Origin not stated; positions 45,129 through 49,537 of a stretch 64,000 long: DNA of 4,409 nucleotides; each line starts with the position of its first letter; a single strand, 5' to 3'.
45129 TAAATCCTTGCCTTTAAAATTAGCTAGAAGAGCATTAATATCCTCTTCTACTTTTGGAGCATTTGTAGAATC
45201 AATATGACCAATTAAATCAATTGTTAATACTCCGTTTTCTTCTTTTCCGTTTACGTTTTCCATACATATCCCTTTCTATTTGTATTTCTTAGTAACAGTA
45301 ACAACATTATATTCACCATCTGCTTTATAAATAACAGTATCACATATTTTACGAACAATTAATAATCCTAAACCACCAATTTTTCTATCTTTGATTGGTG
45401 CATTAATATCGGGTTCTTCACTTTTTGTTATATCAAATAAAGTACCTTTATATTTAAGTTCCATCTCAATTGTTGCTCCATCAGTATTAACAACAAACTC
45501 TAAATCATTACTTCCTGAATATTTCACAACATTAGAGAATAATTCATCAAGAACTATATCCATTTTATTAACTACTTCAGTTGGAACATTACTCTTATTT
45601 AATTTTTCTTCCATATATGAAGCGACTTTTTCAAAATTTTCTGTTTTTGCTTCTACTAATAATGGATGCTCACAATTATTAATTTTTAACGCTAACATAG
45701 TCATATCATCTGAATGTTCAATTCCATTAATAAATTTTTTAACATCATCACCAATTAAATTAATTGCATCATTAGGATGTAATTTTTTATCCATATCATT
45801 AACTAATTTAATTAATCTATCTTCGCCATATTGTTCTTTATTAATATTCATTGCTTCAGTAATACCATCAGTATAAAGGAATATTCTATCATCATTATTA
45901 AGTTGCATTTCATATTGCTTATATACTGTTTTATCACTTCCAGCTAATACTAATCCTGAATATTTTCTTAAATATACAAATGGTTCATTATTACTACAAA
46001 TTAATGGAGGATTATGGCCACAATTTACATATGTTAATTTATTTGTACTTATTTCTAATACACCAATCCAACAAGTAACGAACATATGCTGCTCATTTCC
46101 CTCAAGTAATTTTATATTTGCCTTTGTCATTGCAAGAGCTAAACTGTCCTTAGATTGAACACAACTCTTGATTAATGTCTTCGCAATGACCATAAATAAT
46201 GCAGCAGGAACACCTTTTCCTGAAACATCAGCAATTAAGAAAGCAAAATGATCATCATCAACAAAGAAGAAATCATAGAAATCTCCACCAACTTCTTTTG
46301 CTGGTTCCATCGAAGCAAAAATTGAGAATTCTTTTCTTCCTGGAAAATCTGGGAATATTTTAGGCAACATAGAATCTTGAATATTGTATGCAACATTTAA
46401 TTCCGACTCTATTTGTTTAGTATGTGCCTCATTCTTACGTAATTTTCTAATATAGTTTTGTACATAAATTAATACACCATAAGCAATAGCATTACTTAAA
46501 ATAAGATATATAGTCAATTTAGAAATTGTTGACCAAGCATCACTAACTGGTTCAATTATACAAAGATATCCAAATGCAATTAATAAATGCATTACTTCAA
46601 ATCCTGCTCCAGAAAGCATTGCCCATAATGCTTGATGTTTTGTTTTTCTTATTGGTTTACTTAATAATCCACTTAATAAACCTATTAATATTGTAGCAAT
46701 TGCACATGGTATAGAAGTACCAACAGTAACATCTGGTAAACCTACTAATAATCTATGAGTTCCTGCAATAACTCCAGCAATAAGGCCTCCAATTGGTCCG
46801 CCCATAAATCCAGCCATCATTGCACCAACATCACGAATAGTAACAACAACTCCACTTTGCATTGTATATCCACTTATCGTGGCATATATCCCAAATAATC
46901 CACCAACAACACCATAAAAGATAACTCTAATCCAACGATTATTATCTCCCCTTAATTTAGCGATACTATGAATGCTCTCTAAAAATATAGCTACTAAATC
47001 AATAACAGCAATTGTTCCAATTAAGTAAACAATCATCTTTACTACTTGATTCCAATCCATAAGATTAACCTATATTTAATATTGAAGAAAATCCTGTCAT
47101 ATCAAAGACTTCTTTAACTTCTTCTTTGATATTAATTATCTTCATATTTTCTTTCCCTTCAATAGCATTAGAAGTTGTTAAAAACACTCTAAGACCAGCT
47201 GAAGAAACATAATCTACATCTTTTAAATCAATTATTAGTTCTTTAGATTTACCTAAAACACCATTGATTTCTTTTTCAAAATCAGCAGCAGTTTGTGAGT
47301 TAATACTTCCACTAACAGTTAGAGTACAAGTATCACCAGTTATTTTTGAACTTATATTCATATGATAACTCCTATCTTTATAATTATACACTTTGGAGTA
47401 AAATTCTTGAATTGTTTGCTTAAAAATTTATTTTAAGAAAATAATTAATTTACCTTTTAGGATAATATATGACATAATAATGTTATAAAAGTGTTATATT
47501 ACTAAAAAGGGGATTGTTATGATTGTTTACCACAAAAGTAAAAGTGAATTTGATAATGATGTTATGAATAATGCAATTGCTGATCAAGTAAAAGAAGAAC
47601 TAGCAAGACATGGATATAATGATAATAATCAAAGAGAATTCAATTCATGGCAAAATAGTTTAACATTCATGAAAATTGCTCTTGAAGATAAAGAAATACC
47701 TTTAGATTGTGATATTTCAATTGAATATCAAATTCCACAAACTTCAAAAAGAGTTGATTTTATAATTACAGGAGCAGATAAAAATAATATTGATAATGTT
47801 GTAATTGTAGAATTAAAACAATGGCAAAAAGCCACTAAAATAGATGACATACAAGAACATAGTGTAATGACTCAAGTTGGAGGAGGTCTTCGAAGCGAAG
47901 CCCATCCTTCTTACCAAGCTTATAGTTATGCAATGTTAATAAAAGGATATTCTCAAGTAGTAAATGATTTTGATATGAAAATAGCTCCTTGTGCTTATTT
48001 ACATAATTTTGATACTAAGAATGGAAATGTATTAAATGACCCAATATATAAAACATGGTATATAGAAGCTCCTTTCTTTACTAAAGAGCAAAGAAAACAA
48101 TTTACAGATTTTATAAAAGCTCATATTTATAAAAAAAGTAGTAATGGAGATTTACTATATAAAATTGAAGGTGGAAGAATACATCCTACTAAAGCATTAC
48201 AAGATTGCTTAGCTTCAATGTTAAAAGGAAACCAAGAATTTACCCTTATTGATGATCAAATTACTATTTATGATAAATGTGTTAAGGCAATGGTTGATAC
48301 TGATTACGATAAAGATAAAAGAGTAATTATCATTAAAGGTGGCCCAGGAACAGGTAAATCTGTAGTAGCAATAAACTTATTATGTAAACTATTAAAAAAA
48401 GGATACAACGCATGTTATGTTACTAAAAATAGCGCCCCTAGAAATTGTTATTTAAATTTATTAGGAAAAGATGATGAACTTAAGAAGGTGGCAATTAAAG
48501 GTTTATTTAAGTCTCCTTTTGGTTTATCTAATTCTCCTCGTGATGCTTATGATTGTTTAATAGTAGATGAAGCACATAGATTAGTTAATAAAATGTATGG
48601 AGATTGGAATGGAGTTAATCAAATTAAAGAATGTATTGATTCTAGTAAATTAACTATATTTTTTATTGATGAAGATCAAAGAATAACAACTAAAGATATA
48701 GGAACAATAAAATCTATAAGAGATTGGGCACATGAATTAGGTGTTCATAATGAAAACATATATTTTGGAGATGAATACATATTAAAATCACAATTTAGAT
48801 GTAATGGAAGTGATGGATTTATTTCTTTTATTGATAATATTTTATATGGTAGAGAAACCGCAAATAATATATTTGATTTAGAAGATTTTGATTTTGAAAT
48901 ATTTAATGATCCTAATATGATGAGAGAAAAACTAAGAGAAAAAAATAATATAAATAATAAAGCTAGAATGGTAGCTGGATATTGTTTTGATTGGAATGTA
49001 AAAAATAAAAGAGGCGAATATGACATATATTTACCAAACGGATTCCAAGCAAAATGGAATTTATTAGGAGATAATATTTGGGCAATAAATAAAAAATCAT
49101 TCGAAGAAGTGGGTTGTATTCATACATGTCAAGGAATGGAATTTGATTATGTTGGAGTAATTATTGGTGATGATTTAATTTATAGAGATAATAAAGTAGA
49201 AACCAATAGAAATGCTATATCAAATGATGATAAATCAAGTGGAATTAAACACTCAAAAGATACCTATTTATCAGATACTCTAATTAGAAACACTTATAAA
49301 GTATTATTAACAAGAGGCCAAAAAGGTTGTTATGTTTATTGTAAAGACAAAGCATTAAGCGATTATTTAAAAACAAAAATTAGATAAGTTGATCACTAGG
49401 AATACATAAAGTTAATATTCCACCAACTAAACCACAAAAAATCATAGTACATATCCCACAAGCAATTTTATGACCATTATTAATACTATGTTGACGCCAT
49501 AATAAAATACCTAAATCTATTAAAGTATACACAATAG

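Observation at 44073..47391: Sigma-factor-less partner-switching operon ending in a STAS domain fused to an APH-type kinase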

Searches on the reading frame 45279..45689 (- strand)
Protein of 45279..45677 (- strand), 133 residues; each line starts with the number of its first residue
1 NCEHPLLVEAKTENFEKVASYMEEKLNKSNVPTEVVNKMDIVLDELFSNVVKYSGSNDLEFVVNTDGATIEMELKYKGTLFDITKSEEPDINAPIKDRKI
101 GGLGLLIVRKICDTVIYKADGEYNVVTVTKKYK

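Call 33: search_solved_structures(query=window:45279-45677:-, max_evalue=10, show_alignments=5)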
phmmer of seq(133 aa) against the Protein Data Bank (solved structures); distinct sequences matched with E-value up to 10: 3.
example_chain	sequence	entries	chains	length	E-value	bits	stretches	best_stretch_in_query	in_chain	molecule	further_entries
2kk8_A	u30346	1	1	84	0.4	14.2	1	59-110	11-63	Uncharacterized protein AT4g05270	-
6pfv_A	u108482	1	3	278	1.4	12.4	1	5-57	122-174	RNA polymerase sigma factor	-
6pfj_A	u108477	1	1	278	1.4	12.4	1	5-57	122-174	RNA polymerase sigma factor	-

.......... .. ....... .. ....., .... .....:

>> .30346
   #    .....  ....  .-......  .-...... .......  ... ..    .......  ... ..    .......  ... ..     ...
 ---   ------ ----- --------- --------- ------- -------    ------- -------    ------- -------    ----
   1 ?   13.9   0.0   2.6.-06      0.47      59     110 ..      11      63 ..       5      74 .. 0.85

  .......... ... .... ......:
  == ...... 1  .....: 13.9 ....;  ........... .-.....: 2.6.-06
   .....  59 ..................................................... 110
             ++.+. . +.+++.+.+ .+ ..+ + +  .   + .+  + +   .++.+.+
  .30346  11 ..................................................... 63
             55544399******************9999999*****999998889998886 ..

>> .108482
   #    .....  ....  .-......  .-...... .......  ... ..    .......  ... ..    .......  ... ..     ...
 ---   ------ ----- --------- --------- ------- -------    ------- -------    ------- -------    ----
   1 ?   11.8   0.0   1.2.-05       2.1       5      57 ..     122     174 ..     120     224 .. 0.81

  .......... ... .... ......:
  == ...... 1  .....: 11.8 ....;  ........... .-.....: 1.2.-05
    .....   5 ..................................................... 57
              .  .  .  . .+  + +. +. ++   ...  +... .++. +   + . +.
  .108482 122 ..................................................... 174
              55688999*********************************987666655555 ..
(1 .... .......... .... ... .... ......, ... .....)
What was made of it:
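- Tried and rejected: A single-sequence PDB search with the window's GHKL domain found nothing (call 33).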

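Call 37: search_solved_structures(query=A2, max_evalue=1, show_alignments=4)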
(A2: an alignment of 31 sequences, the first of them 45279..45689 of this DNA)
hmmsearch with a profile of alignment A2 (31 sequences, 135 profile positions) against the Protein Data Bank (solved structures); distinct sequences matched with E-value up to 1: 19.
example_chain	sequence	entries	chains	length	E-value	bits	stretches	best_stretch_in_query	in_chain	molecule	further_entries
6m36_A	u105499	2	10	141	2.8e-11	46.5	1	12-127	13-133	Serine-protein kinase RsbW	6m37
1til_A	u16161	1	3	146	7.6e-06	28.9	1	7-132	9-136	Anti-sigma F factor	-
1l0o_A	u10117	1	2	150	8.2e-06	28.8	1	7-132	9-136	Anti-sigma F factor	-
1th8_A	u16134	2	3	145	1.1e-05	28.4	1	7-125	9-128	Anti-sigma F factor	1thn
1tid_A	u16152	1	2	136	1.2e-05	28.2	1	7-125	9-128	Anti-sigma F factor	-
9qih_A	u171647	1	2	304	1.9e-05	27.6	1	60-121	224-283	SenB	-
3sl2_A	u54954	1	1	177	0.00033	23.6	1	35-112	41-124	Sensor histidine kinase yycG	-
4i5s_A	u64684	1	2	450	0.0034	20.3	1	35-82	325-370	Putative histidine kinase CovS; VicK-like protein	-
9m08_C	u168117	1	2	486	0.013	18.4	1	18-89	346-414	histidine kinase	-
8g3a_D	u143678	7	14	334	0.038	16.9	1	37-114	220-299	Sensor protein BceS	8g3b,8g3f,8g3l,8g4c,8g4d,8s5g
4gt8_A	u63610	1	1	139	0.061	16.2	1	23-89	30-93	Sensor protein vraS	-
5c93_A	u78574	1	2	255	0.074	16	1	37-81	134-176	Histidine kinase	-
4u7n_A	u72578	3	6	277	0.097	15.6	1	37-81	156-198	Histidine protein kinase sensor protein | Histidine kinase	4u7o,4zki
4biw_A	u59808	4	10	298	0.1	15.5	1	41-111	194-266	SENSOR PROTEIN CPXA | Sensor histidine kinase CpxA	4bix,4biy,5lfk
4biz_A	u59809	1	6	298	0.1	15.5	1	41-111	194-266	SENSOR PROTEIN CPXA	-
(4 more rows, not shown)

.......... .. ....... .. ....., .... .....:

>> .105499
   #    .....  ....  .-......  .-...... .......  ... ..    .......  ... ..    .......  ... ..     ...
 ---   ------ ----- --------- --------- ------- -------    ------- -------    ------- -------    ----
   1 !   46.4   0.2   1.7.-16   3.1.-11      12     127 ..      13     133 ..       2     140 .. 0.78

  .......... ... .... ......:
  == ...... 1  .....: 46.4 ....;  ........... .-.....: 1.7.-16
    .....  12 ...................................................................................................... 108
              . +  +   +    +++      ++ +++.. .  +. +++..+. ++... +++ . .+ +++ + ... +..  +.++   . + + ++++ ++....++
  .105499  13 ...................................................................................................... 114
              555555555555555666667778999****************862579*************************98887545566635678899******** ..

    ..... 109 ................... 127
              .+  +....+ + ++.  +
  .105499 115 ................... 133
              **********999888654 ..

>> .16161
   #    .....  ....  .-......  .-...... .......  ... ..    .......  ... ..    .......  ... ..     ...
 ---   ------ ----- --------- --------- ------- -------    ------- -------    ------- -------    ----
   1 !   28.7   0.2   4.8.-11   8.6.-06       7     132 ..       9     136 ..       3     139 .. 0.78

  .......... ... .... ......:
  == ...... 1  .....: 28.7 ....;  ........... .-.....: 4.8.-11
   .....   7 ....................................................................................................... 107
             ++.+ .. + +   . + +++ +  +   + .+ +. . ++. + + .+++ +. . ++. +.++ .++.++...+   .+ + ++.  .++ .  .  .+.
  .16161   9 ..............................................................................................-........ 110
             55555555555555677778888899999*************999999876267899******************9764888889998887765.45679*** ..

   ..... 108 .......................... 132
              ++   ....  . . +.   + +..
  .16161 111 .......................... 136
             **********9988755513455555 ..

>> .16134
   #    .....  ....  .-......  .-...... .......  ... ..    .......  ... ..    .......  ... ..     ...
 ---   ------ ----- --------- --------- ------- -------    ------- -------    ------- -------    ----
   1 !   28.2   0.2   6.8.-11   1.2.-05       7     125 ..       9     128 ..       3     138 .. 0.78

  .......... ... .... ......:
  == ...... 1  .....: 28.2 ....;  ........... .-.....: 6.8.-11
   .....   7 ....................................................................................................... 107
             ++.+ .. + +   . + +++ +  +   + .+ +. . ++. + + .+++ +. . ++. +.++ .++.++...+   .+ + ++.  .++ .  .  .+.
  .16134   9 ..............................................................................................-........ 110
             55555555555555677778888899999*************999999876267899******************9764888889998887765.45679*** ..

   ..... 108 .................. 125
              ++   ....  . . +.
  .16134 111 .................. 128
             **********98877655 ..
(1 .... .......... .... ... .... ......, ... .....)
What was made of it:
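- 45288..45653 (-): HATPase_c_2 (RsbW/SpoIIAB-like GHKL) domain (aa 470-591). The N-box (DELFSN) and G2 box (GGLGL) are kept. Profile A2 matches RsbW 6m36 at E 2.8e-11 and SpoIIAB 1til at 7.6e-6 (call 37).
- Tried and rejected: A profile was needed (call 37).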

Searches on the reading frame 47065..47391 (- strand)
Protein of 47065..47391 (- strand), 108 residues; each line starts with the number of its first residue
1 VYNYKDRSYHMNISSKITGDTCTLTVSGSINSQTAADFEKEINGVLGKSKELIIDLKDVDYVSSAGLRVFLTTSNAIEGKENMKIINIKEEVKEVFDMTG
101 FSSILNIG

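Call 3: search_protein_families(library=pfam, proteins=[window:47065-47391:-], max_evalue=0.01)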
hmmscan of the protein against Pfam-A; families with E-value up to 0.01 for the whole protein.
window:47065-47391:- (108 aa): 2 families
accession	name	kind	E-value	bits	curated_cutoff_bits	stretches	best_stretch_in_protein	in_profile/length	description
PF01740.26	STAS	-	3.3e-17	62.6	22.6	1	13-107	2-99/106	STAS domain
PF13466.11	STAS_2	-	1.4e-06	28.8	29.2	1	24-101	1-79/80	STAS domain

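Call 4: search_protein_families(library=ncbifam, proteins=[window:47065-47391:-], max_evalue=0.01)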
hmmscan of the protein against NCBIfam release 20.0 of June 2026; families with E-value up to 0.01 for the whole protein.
window:47065-47391:- (108 aa): 5 families
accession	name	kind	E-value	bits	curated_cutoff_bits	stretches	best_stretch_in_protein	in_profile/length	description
TIGR00377.1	ant_ant_sig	superfamily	3.5e-19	68.7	53.45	1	10-107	2-102/108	anti-sigma factor antagonist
TIGR02886.1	spore_II_AA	equivalog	5.2e-10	39.3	114.75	1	17-107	5-98/106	anti-sigma F factor antagonist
NF033618.0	mlaB_1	equivalog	0.0058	17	90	1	21-97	9-84/94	lipid asymmetry maintenance protein MlaB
NF047705.1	slr1659_superfam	superfamily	0.0068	16.7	100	1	19-85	14-84/111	slr1659 superfamily regulator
NF047703.1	slr1658_superfam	superfamily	0.0087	15.5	100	0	2-48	80-126/185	slr1658 superfamily regulator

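Call 68: search_protein_families(library=padloc, proteins=[window:47065-47361:-], max_evalue=0.001)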
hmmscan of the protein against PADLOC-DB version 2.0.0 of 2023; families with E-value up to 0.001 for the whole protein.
window:47065-47361:- (98 aa): 0 families

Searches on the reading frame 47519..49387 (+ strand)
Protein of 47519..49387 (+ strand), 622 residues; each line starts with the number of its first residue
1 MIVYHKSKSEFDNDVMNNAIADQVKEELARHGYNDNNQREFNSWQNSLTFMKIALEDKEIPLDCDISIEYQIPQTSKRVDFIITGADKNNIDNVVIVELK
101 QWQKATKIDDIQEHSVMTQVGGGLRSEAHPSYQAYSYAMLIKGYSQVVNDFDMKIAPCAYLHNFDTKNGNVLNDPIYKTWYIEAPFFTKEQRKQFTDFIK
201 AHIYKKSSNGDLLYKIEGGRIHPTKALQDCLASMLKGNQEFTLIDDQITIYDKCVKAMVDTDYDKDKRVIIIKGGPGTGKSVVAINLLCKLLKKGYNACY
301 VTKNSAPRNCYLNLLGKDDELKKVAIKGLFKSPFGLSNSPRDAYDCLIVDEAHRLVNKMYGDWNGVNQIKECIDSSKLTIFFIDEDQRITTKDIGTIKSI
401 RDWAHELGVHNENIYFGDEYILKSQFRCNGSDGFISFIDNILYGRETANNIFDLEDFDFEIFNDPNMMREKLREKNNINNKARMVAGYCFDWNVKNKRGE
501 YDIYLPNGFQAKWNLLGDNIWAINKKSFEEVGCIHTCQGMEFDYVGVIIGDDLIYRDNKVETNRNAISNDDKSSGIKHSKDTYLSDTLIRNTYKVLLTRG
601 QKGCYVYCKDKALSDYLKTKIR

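Call 66: search_protein_families(library=pfam, proteins=[window:47519-49387:+], max_evalue=0.001)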
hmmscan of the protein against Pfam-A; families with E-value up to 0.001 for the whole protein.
window:47519-49387:+ (622 aa): 8 families
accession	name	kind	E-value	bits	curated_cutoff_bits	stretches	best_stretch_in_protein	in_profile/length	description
PF09848.15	SLFN-g3_helicase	-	1.9e-95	320.6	24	1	267-610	1-354/354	Schlafen group 3, DNA/RNA helicase domain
PF20720.3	nSTAND3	-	1.6e-07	31.6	27.2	1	265-303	15-53/155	Novel STAND NTPase 3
PF04851.21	ResIII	-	3.3e-07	30.8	22.5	0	339-375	121-152/164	Type III restriction enzyme, res subunit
PF07088.17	GvpD_P-loop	-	1.1e-05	25.9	24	1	268-337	11-79/189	GvpD gas vesicle protein, P-loop domain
PF06745.19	ATPase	-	3.4e-05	23.8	26.6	1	267-330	19-83/231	KaiC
PF25199.1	nSTAND_NTPase5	-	3.5e-05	24.1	34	1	245-309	19-84/145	Novel STAND NTPase 5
PF13401.12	AAA_22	-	7.2e-05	23.6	27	1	265-382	3-120/130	AAA domain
PF24883.2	NPHP3_N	-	0.00064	20.4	24.8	0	264-302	19-57/164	Nephrocystin 3, N-terminal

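Call 68: search_protein_families(library=padloc, proteins=[window:47519-49387:+], max_evalue=0.001)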
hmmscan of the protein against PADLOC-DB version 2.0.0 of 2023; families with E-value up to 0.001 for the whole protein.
window:47519-49387:+ (622 aa): 5 families
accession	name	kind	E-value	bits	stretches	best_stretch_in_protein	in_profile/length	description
PDLC05014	PDC-S41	-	4.1e-21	73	2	410-608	434-623/657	-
PDLC02372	Nhi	-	5.7e-17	59.5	1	238-565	178-431/470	-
PDLC02350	AbiO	-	9.1e-17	59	1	238-477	174-371/468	AbiO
PDLC05079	PDC-S73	-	3.3e-05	20.9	1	223-304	145-228/752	-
PDLC04140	mad8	-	6.1e-05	20.7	1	260-360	21-115/314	mads_8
